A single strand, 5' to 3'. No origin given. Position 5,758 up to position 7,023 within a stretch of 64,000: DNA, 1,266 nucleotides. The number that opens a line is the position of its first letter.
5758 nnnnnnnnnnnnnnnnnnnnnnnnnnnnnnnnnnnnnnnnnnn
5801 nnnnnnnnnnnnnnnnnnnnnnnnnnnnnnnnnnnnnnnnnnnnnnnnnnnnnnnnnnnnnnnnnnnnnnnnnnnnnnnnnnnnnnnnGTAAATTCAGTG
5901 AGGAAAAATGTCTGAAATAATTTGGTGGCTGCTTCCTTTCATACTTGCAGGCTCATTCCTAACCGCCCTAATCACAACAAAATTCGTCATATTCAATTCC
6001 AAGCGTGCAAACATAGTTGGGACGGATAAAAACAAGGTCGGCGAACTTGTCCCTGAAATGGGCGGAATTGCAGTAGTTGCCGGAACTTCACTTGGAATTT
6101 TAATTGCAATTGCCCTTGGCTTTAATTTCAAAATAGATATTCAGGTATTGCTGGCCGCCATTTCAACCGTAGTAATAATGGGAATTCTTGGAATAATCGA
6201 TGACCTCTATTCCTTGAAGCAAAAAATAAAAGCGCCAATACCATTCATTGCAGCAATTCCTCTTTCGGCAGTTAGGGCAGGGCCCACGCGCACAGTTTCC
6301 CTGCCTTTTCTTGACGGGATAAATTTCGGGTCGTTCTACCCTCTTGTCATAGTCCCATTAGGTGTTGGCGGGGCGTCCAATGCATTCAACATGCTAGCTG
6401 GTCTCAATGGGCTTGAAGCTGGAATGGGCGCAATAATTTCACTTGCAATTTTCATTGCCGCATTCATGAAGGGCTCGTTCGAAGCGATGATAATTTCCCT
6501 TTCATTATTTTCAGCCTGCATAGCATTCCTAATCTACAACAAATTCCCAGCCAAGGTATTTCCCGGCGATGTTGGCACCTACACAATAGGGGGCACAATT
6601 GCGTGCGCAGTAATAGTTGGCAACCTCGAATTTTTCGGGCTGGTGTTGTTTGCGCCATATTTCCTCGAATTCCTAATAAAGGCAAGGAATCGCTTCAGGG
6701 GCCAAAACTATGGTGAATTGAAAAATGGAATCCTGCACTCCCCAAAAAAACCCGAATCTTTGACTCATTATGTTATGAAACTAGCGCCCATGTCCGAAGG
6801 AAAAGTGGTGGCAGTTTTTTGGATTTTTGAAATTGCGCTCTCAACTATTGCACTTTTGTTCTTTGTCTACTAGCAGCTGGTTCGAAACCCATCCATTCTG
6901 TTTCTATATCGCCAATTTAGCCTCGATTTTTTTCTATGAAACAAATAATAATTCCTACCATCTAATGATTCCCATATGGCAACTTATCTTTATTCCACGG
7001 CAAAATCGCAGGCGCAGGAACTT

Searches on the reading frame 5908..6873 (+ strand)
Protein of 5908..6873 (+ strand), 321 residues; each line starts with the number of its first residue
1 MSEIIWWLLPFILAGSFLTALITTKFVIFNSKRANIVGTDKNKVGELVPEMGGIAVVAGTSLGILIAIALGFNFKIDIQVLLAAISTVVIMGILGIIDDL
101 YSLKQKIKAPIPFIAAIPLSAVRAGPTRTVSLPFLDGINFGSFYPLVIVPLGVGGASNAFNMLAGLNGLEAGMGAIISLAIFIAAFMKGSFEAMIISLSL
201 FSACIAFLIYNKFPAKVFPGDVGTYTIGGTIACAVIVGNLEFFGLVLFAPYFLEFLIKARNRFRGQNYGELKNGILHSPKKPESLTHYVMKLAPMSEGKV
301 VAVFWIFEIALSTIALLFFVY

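Call 17: search_protein_families(library=pfam, max_evalue=0.001, proteins=[window:5908-6873:+])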
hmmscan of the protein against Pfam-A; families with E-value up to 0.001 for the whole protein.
window:5908-6873:+ (321 aa): 1 family
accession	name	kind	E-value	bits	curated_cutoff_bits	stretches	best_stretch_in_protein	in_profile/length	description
PF00953.26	Glycos_transf_4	-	1.4e-35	123.1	27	1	82-238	2-159/160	Glycosyl transferase family 4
